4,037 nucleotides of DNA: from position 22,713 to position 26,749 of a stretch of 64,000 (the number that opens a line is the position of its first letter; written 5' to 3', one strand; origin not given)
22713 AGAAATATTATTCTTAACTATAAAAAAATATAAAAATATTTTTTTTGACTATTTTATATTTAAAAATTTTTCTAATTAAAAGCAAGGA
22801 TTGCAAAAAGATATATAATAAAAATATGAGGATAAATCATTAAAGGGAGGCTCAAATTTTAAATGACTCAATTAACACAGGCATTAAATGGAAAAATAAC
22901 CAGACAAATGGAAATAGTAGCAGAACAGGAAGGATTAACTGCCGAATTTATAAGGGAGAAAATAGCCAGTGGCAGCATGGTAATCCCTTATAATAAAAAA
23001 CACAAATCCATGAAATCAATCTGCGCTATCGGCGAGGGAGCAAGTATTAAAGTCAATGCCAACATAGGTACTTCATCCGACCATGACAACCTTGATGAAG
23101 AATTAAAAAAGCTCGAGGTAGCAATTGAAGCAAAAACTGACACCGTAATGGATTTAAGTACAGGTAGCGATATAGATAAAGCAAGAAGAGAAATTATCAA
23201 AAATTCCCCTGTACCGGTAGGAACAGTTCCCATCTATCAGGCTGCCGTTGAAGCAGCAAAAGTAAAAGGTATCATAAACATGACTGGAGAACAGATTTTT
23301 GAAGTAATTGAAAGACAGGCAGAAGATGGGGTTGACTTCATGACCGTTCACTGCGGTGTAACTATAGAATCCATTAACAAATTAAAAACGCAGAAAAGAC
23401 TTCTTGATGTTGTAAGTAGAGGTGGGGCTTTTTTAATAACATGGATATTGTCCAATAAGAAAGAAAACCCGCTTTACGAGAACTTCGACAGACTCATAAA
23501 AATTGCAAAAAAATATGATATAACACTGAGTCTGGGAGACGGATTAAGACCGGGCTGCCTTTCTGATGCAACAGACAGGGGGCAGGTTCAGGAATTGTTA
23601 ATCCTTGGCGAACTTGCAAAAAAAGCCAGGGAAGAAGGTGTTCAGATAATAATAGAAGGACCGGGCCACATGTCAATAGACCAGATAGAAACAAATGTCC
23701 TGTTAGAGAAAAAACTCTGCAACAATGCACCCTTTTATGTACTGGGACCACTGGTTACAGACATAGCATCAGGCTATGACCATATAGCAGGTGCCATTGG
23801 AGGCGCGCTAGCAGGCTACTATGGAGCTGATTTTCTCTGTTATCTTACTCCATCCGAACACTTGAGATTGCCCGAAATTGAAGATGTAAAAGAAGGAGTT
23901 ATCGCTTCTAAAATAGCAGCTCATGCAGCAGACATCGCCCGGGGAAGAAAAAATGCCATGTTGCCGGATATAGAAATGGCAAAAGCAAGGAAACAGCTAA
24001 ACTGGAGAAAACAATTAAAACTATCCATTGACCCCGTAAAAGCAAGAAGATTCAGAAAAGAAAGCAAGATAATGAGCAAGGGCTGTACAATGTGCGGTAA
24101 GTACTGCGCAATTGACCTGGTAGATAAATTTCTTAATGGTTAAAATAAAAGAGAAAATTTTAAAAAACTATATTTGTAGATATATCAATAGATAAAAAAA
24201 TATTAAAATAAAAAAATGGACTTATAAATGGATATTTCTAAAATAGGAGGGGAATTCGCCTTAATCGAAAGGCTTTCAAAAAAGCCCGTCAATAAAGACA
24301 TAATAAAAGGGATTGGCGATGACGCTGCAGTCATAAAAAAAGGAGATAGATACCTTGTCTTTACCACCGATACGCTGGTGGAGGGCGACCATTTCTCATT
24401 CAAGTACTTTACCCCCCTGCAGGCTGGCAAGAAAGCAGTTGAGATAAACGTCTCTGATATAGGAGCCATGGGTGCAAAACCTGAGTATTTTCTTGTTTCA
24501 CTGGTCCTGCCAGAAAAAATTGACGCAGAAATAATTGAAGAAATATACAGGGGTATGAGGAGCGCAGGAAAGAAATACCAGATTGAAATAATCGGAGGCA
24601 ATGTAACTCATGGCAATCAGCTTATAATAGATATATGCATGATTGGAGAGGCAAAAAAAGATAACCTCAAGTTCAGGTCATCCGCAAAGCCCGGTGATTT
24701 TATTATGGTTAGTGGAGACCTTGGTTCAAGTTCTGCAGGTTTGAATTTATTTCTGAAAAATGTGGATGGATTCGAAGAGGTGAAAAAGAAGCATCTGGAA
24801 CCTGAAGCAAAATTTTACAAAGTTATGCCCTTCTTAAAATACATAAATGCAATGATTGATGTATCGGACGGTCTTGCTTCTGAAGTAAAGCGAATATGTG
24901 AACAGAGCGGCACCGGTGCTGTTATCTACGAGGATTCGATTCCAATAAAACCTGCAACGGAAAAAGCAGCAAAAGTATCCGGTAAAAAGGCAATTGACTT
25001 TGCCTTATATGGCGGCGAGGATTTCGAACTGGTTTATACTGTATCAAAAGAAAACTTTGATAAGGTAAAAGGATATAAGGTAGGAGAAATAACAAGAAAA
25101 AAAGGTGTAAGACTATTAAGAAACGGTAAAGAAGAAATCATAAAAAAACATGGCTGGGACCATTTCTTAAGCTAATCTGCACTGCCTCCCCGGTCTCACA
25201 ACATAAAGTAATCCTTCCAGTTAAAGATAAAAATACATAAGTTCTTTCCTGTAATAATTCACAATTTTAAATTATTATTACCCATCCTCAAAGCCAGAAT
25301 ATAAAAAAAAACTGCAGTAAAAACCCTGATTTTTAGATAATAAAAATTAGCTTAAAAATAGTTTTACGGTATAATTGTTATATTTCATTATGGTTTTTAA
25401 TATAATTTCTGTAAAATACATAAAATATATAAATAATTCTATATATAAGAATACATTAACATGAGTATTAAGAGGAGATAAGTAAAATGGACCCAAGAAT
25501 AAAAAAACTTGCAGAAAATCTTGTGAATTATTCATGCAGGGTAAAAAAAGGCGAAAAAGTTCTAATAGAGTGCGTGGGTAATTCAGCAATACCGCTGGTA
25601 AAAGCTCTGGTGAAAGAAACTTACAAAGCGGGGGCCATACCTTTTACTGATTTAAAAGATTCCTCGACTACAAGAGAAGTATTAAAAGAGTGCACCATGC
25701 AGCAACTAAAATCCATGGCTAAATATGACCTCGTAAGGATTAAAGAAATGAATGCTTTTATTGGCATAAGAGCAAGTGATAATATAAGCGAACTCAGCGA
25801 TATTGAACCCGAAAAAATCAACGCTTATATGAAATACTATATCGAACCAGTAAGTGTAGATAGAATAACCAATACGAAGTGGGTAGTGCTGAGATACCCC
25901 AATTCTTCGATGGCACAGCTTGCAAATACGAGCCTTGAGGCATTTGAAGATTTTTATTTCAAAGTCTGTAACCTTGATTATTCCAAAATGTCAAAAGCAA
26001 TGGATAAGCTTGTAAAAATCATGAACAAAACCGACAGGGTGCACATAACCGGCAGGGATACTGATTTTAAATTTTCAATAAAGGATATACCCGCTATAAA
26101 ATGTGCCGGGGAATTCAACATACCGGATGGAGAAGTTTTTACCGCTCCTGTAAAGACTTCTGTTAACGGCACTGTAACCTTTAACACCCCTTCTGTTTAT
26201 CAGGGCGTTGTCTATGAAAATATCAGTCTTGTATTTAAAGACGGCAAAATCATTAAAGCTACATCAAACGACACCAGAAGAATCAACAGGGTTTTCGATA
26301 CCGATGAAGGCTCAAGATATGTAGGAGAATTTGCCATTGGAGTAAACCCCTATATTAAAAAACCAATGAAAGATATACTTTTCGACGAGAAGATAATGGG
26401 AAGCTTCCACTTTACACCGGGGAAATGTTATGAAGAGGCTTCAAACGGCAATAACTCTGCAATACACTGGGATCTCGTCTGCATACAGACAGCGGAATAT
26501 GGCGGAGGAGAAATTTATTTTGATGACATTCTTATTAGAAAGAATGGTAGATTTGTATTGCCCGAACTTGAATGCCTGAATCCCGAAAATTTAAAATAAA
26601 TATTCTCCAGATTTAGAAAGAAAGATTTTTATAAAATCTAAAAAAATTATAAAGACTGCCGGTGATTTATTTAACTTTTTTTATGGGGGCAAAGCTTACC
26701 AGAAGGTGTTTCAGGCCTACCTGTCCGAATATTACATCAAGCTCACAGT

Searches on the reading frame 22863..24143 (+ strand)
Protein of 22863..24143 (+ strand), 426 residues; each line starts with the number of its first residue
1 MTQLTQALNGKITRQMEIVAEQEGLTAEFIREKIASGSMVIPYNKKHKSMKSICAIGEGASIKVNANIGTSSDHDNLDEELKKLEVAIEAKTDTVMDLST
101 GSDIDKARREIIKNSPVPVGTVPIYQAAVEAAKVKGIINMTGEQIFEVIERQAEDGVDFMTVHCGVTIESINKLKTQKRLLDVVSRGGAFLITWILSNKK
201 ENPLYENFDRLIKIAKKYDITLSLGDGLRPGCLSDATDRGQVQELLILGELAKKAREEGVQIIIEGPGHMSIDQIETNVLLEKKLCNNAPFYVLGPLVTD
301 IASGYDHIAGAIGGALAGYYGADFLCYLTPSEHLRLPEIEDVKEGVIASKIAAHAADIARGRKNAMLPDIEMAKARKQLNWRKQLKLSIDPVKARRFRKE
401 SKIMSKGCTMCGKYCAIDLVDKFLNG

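Call 91: search_protein_families(library=pfam, proteins=[window:22863-24143:+], max_evalue=0.00001)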
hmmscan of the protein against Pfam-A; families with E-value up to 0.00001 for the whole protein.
window:22863-24143:+ (426 aa): 1 family
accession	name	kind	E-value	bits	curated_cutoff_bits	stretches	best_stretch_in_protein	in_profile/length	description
PF01964.24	ThiC_Rad_SAM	-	1.6e-195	650.3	25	1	2-421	1-419/420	Radical SAM ThiC family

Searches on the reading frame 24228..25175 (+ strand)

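Call 92: search_protein_families(library=pfam, proteins=[window:24228-25175:+], max_evalue=0.00001)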
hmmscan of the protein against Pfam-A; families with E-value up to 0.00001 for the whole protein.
window:24228-25175:+ (315 aa): 2 families
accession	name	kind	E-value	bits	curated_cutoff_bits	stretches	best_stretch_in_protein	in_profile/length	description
PF00586.29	AIRS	-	3.6e-28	98.7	24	1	30-141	1-111/112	AIR synthase related protein, N-terminal domain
PF02769.27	AIRS_C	-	4.6e-10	40.3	23.1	1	154-280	1-127/156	AIR synthase related protein, C-terminal domain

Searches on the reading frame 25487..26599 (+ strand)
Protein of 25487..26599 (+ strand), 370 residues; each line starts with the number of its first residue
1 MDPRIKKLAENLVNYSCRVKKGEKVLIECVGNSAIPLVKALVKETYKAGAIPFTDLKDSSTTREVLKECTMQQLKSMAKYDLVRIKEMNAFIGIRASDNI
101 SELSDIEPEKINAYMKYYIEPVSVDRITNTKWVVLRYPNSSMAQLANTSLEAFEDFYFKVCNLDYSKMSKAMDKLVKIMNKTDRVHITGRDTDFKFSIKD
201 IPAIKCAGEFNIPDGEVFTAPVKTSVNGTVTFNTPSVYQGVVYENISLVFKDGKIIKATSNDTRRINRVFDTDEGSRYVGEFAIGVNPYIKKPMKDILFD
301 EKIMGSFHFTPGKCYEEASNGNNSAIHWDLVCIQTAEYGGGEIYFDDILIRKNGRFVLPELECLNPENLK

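Call 91: search_protein_families(library=pfam, proteins=[window:25487-26599:+], max_evalue=0.00001)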
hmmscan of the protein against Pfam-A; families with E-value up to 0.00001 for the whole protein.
window:25487-26599:+ (370 aa): 1 family
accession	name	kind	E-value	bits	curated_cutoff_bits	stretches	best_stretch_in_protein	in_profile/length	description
PF02073.20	Peptidase_M29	-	3.6e-58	197.7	27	1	2-336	2-386/406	Thermophilic metalloprotease (M29)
